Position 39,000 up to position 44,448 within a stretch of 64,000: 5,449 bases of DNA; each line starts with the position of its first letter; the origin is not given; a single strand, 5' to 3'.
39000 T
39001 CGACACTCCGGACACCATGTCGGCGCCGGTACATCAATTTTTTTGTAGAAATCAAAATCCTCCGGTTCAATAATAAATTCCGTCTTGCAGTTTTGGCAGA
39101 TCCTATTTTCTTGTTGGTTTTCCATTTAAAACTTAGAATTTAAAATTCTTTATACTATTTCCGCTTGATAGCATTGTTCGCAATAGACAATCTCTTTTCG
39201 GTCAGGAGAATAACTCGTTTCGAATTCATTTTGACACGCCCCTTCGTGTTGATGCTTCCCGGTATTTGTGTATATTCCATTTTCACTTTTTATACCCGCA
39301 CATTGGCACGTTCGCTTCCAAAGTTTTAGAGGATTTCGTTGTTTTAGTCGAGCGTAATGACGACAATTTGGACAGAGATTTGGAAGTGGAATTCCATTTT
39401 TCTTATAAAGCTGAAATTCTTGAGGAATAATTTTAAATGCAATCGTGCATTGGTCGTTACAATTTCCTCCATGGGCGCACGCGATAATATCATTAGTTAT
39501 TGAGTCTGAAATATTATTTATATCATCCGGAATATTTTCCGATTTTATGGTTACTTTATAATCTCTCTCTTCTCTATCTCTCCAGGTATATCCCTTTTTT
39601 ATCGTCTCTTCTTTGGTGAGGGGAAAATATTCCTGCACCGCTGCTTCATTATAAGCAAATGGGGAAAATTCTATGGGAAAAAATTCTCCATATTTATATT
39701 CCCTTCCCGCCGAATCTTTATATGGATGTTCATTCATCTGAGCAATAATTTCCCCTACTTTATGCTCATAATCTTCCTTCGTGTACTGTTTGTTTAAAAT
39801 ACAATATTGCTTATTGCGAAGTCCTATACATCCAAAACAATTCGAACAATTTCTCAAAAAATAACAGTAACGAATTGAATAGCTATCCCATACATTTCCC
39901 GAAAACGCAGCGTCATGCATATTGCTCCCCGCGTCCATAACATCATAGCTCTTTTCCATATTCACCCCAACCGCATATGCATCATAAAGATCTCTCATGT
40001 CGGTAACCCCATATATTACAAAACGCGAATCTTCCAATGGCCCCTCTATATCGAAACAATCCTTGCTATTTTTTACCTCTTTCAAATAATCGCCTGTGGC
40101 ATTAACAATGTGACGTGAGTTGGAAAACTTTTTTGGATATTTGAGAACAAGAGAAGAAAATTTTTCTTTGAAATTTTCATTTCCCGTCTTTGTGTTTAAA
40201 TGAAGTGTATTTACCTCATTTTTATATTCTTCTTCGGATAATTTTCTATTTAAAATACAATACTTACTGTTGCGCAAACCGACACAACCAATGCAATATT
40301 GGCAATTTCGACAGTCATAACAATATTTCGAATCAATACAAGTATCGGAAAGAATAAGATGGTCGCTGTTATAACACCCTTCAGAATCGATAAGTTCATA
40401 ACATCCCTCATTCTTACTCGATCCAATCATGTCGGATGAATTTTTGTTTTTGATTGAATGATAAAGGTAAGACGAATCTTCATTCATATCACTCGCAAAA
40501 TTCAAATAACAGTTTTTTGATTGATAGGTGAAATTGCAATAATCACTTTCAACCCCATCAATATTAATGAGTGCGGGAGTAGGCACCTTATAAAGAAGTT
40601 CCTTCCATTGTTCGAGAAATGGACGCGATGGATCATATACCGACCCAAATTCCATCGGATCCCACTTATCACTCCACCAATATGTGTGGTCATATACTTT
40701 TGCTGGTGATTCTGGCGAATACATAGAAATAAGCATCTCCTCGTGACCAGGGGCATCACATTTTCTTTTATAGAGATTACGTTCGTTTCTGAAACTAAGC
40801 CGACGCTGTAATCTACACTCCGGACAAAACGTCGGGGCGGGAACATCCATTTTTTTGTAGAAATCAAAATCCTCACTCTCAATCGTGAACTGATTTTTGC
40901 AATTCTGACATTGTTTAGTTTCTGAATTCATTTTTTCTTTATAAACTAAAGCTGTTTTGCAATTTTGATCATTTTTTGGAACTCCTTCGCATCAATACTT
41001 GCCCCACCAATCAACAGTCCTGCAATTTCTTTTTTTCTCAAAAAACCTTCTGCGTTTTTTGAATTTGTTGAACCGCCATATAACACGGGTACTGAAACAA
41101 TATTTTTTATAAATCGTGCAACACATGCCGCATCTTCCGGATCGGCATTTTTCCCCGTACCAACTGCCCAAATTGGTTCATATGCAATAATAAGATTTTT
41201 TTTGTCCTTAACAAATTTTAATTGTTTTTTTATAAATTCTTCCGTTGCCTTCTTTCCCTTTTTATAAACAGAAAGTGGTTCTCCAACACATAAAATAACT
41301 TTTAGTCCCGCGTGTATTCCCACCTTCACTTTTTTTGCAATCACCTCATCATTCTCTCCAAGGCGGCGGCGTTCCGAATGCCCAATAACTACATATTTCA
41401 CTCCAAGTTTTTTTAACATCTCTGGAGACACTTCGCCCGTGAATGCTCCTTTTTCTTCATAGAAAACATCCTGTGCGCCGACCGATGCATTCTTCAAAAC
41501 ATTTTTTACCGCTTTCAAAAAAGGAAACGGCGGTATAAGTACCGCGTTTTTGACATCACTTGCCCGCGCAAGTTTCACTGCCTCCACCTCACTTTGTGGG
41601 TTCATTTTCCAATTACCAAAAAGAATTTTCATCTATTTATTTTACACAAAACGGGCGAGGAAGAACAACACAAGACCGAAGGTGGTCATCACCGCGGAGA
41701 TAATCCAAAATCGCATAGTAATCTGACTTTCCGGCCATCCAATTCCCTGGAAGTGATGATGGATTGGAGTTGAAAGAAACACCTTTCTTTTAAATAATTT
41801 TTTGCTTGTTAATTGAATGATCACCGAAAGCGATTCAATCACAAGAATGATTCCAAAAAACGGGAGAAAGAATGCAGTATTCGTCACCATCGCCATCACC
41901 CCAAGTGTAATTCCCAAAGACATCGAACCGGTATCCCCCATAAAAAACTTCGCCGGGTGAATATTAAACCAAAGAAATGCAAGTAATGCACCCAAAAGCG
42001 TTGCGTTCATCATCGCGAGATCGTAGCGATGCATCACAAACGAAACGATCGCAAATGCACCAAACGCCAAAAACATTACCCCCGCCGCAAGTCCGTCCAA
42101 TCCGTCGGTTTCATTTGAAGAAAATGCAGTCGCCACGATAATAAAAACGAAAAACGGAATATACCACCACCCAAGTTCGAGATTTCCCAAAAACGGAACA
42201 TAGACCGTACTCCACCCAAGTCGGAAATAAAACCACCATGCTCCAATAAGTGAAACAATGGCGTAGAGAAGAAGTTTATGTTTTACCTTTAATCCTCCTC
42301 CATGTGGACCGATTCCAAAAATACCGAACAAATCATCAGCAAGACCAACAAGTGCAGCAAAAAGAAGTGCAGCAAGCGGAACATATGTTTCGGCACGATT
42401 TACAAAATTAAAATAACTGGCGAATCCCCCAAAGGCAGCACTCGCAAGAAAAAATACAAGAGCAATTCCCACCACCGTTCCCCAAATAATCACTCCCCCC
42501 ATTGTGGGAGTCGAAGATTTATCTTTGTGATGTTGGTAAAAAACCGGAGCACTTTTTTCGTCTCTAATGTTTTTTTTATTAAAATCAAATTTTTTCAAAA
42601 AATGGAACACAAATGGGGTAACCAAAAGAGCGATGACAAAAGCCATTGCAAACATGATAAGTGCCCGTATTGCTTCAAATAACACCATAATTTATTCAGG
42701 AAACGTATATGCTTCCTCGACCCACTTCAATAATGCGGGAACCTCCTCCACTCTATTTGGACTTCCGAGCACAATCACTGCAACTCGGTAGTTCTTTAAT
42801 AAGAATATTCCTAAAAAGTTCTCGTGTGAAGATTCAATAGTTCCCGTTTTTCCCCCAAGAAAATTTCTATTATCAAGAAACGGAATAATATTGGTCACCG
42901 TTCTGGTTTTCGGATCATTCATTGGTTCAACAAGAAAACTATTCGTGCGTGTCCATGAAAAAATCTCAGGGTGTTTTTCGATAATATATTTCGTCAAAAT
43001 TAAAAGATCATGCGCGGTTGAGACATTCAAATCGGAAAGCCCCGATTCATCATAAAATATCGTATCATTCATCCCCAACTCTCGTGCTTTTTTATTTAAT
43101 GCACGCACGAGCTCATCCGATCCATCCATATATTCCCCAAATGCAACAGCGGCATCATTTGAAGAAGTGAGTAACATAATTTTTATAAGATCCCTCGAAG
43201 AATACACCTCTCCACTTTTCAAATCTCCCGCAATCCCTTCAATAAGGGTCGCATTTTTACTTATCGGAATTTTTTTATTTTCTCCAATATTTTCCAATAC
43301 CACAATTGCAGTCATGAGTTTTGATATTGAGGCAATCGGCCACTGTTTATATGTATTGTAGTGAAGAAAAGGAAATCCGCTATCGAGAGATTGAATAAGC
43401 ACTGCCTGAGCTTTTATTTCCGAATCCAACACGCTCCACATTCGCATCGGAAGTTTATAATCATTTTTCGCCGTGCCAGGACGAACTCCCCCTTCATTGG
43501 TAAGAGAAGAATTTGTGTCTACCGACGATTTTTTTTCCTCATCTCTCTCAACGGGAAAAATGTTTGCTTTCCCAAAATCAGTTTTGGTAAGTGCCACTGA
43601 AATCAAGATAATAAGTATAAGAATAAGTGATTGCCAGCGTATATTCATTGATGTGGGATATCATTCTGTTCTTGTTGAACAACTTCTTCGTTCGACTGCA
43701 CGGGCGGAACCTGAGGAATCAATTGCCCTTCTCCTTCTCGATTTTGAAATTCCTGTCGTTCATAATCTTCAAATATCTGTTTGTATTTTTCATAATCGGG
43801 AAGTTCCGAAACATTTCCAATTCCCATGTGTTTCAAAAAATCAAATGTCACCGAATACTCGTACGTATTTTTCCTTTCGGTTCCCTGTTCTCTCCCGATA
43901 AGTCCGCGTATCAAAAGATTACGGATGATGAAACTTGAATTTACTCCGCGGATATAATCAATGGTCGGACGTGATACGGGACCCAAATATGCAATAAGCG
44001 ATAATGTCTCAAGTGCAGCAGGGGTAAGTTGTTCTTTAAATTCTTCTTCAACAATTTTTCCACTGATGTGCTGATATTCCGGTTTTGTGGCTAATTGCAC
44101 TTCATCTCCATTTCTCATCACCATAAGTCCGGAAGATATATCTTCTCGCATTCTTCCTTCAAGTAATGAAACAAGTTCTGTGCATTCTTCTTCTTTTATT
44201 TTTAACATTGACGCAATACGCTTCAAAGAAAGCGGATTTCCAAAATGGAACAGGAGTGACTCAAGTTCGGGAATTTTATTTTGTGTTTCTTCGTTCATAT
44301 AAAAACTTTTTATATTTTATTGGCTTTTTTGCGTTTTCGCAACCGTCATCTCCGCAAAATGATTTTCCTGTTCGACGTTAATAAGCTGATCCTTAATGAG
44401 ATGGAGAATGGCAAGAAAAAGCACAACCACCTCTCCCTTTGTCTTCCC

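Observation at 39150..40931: Internal two-fold architecture: zinc-ribbon knuckles at both termini bracket two copies of a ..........-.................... module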

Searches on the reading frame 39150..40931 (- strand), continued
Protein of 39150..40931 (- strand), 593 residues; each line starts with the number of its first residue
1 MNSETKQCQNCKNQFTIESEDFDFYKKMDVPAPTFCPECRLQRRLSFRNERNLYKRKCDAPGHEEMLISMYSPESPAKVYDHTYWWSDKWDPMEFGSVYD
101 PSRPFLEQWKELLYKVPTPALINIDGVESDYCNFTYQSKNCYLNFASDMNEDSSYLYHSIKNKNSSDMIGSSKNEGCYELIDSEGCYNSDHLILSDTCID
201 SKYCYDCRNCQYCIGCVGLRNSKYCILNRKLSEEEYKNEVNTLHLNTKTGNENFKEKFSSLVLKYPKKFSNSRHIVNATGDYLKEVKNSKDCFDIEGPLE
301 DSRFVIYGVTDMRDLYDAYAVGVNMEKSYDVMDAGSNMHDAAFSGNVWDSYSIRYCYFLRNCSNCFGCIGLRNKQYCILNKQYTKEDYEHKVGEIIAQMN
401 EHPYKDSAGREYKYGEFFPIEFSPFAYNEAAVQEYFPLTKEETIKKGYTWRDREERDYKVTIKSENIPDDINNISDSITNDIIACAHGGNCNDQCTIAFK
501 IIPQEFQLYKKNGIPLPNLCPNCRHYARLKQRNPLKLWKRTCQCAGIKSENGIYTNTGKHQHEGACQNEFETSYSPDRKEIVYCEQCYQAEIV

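Call 81: find_related_loci(query=A1, collection=viral_contigs, flank=6000)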
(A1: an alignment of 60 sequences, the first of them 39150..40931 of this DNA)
Query A1 (593 aa) in viral_contigs; peptide patterns used: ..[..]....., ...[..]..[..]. (x = any residue, [..] = any of these).
60 stretches matched a pattern; 1 encode a relative of the query (tblastn E <= 1e-3); 1 distinct loci.
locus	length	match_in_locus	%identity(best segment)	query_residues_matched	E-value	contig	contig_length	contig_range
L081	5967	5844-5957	80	200-389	1e-10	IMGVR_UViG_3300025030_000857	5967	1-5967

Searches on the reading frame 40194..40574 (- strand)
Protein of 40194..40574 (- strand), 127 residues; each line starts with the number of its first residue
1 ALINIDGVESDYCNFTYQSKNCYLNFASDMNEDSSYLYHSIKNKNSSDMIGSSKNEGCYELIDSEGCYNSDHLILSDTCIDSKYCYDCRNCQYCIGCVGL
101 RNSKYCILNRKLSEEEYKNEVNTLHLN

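Call 76: search_solved_structures(query=A3, max_evalue=10, show_alignments=2)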
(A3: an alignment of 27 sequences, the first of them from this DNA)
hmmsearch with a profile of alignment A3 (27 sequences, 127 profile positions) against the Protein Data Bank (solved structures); distinct sequences matched with E-value up to 10: 3.
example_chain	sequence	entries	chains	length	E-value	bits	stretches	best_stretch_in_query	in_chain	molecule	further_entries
5xxb_W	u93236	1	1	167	1.2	12.2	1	53-125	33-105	Ribosomal protein uL23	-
2kmz_A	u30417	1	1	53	1.5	11.9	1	70-98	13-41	Tumor necrosis factor receptor superfamily member 12A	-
1ezg_A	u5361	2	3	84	2.3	11.3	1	42-102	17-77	THERMAL HYSTERESIS PROTEIN ISOFORM YL-1 | Thermal hysteresis protein isoform YL-1 (2-14)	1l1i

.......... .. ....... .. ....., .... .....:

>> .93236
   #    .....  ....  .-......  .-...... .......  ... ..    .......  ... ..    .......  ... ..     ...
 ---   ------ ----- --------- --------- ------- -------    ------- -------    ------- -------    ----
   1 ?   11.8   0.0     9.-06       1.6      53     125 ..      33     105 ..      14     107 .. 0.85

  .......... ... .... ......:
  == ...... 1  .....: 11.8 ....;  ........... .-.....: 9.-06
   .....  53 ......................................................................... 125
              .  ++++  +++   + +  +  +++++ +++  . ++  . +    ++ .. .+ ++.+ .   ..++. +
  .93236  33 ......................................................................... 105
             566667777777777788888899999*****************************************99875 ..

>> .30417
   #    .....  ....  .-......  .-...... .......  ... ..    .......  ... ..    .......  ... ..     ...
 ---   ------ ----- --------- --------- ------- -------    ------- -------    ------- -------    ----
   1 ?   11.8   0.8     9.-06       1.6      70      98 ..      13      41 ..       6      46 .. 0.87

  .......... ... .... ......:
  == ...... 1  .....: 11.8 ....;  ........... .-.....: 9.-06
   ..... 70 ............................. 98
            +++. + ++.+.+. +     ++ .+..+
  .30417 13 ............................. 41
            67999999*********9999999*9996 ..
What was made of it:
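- On TmAFP-type 12-residue beta-helix (Pfam AFP, PF02420): The PDB profile match to 1EZG has E 2.3 (call 76).
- Closest known: Tenebrio molitor antifreeze protein. Same: It is the third-best, but non-significant, PDB sequence match to the M1 profile (E 2.3; call 76).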

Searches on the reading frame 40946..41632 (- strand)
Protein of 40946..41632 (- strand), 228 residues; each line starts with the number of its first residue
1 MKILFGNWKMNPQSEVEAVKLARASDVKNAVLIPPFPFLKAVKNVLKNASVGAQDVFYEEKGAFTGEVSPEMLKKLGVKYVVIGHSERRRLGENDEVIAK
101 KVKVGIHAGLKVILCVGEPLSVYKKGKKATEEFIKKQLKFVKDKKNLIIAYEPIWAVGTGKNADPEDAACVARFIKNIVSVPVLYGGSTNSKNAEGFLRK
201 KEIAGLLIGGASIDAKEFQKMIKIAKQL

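Call 20: search_protein_families(library=pfam, proteins=[window:40946-41632:-], max_evalue=0.001)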
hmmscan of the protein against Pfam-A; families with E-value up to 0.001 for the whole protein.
window:40946-41632:- (228 aa): 1 family
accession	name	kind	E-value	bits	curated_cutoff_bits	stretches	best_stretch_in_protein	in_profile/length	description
PF00121.24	TIM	-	9e-71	238.7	20.1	1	3-224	2-244/245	Triosephosphate isomerase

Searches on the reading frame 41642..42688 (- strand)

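Call 20: search_protein_families(library=pfam, proteins=[window:41642-42688:-], max_evalue=0.001)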
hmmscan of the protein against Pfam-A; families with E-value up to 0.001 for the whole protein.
window:41642-42688:- (348 aa): 1 family
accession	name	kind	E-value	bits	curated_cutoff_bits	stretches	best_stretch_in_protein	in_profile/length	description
PF00953.26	Glycos_transf_4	-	2.9e-33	115.6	27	1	105-269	5-159/160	Glycosyl transferase family 4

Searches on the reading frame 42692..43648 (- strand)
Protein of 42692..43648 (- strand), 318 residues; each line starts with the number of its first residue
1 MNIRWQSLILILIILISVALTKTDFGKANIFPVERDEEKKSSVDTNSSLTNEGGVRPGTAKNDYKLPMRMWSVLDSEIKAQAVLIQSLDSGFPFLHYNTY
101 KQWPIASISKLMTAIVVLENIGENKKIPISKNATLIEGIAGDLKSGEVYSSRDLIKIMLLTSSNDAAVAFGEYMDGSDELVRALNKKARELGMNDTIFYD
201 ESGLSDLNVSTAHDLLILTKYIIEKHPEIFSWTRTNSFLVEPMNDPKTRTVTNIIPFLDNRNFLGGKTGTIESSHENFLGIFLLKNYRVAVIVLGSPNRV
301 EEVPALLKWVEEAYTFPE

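Call 20: search_protein_families(library=pfam, proteins=[window:42692-43648:-], max_evalue=0.001)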
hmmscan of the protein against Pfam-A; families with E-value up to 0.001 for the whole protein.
window:42692-43648:- (318 aa): 3 families
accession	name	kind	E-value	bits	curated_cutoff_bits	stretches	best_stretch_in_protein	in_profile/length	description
PF00768.25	Peptidase_S11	-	3.7e-37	128.5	27.6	1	75-297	7-238/239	D-alanyl-D-alanine carboxypeptidase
PF13354.11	Beta-lactamase2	-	1e-12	48.3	22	1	83-293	2-212/214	Beta-lactamase enzyme family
PF02113.21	Peptidase_S13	-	0.00056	19.2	22.8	0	79-127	17-65/444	D-Ala-D-Ala carboxypeptidase 3 (S13) family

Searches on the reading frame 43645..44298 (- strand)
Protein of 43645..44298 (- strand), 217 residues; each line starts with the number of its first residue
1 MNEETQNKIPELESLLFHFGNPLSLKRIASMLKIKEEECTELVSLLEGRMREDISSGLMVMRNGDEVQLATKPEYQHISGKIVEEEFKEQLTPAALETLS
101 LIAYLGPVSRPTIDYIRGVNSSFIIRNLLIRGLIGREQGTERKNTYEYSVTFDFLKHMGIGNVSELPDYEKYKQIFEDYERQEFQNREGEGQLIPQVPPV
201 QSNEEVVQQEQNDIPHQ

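Call 20: search_protein_families(library=pfam, proteins=[window:43645-44298:-], max_evalue=0.001)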
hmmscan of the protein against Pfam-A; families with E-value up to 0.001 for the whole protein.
window:43645-44298:- (217 aa): 1 family
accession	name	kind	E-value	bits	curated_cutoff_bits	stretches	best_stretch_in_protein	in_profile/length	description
PF04079.22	SMC_ScpB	-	1.3e-36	126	27.4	1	12-168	3-159/160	Segregation and condensation complex subunit ScpB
